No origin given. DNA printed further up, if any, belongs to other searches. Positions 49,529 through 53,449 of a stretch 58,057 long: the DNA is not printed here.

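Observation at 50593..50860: PolC lacks the proofreading DEDD exonuclease insert while all PHP metal-ligand positions look intact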

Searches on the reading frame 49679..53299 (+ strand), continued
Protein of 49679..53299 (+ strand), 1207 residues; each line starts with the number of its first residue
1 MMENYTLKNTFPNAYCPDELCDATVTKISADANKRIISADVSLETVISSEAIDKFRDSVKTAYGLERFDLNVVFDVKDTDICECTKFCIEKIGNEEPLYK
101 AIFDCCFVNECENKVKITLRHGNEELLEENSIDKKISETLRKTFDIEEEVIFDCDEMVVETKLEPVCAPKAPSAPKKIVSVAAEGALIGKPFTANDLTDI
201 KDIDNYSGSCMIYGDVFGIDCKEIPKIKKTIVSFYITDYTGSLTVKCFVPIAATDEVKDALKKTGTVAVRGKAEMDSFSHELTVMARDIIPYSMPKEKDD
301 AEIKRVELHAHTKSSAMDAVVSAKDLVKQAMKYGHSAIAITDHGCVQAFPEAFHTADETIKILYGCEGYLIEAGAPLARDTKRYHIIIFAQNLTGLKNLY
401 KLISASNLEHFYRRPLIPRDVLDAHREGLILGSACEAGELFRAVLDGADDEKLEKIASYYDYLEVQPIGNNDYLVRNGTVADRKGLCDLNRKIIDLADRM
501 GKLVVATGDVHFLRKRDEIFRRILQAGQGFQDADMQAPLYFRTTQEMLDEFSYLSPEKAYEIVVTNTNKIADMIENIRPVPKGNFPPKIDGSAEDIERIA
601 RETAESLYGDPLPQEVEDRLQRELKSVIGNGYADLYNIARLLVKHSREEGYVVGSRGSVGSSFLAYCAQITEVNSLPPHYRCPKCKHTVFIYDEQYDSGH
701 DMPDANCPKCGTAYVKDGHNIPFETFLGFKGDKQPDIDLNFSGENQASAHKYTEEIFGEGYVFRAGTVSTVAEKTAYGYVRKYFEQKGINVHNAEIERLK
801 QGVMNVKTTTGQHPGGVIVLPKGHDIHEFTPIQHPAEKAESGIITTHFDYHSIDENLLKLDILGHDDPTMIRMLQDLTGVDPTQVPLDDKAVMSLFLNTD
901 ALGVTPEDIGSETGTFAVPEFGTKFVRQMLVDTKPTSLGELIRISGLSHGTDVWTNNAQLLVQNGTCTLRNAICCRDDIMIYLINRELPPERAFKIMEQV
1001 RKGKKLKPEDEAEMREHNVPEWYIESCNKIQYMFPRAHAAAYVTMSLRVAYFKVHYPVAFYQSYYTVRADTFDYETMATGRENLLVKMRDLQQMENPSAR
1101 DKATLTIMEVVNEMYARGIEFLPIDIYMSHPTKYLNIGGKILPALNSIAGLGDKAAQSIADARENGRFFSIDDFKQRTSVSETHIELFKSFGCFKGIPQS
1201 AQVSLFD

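Call 5: search_solved_structures(query=window:49679-53299:+, show_alignments=2)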
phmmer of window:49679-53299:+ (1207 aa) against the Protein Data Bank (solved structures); distinct sequences matched with E-value up to 0.001: 13.
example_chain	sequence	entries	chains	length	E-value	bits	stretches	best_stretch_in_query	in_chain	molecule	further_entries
3f2b_A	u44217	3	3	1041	0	1135.6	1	210-1206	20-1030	DNA-directed DNA polymerase III alpha chain | GEOBACILLUS KAUSTOPHILUS DNA POLC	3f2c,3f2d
9qpc_A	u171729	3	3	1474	0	1023.6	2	381-1207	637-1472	DNA polymerase III PolC-type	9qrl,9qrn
2hpi_A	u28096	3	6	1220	7.7e-30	106.9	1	302-534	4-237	DNA polymerase III alpha subunit | DNA polymerase III subunit alpha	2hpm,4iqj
4jom_A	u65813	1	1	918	1.1e-29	106.4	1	303-676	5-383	DNA polymerase III subunit alpha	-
3e0d_A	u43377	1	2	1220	1.2e-28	102.9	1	302-534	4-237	DNA polymerase III subunit alpha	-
5fku_A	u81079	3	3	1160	9.6e-27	96.6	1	304-676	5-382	DNA POLYMERASE III SUBUNIT ALPHA | DNA POLYMERASE III ALPHA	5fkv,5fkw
2hnh_A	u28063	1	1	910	2e-26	95.6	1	304-676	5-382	DNA polymerase III alpha subunit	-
2hqa_A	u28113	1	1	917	2.1e-26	95.5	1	304-676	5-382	DNA polymerase III alpha subunit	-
5m1s_A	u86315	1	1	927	2.3e-26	95.4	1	304-676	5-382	DNA polymerase III subunit alpha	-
5lew_A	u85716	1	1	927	1.2e-23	86.4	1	306-677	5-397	DNA polymerase III subunit alpha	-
7pu7_A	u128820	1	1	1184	5.1e-23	84.3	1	305-677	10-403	DNA polymerase III subunit alpha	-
4gx8_A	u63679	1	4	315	1.1e-11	46.7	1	302-550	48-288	DNA polymerase III subunit epsilon,DNA polymerase III subunit alpha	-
4gx9_A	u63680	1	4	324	1.2e-11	46.6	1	302-550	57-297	DNA polymerase III subunit epsilon,DNA polymerase III subunit alpha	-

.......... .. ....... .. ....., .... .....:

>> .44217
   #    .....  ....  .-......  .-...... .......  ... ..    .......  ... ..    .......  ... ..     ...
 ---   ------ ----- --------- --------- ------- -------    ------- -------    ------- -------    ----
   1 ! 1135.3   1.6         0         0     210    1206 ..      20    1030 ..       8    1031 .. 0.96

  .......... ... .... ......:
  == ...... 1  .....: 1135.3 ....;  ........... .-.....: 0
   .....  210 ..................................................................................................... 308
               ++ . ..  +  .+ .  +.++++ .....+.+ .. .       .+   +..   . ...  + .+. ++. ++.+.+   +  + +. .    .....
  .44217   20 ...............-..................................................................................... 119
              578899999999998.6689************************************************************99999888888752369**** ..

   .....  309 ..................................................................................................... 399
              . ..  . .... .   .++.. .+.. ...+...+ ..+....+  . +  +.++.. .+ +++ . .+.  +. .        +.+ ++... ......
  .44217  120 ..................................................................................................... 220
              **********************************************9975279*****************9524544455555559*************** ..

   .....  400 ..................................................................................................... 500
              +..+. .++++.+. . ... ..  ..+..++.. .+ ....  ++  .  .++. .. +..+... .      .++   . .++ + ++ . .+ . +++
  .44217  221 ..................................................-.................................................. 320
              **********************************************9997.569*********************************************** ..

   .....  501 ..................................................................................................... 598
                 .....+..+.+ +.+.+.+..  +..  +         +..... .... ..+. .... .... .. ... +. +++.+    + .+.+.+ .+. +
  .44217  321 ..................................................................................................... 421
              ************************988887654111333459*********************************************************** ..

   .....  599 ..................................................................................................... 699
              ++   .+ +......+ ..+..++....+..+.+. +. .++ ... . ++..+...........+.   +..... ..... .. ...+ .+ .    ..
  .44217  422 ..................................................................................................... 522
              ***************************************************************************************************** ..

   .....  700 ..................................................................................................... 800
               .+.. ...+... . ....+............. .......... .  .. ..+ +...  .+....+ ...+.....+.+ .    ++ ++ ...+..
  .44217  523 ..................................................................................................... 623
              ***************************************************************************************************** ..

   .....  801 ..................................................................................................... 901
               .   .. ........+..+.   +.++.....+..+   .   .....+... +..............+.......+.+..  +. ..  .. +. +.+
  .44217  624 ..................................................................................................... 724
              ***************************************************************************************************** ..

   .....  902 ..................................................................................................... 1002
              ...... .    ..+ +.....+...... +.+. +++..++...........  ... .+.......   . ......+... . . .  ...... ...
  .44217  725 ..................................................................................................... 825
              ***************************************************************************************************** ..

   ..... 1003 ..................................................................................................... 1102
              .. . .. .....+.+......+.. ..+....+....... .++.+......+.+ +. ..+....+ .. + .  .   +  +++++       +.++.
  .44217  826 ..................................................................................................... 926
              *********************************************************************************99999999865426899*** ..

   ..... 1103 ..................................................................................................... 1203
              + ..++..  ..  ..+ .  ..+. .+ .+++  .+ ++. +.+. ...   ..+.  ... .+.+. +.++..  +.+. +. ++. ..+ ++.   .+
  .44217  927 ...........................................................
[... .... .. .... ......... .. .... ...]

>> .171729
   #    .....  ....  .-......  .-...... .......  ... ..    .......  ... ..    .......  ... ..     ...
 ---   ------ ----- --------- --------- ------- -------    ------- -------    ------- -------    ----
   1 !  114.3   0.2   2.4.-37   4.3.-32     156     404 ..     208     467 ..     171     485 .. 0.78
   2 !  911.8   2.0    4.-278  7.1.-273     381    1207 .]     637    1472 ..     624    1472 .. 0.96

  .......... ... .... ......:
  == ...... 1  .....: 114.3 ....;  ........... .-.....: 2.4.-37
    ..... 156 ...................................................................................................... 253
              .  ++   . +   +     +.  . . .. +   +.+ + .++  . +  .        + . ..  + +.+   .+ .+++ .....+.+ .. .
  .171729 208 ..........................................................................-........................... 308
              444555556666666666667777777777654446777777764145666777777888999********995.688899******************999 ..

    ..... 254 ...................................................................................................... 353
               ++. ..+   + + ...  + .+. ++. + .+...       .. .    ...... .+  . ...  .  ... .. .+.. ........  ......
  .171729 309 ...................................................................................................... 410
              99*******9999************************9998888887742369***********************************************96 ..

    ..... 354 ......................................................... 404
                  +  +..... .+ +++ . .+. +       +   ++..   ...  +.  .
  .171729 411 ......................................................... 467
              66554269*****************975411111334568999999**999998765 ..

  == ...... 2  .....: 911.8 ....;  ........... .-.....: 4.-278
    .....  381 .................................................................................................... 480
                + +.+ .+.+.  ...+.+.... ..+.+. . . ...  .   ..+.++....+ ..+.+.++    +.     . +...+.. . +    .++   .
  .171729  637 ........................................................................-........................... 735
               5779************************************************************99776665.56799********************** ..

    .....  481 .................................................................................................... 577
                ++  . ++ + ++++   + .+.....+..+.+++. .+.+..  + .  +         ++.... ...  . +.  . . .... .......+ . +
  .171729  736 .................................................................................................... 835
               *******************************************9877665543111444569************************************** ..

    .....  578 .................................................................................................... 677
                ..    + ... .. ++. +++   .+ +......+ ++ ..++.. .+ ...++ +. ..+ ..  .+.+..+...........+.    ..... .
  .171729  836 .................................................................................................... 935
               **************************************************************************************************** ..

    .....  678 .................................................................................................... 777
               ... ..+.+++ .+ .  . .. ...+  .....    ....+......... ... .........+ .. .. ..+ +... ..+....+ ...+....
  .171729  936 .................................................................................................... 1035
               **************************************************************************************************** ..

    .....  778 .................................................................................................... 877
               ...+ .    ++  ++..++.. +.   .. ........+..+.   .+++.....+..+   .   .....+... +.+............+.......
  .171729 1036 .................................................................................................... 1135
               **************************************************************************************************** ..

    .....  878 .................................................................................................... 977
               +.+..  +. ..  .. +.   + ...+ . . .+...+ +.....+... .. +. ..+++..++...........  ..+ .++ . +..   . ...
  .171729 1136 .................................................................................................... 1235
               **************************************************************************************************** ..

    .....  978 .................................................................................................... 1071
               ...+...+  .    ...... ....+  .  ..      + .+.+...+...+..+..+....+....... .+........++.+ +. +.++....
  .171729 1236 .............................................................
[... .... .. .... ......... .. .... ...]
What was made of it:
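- Closest known: Geobacillus kaustophilus PolC crystallisation construct. Same: In the construct the exonuclease domain was removed and bridged by a GSGSG linker, at the position where the natural protein has its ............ loop (call 5).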
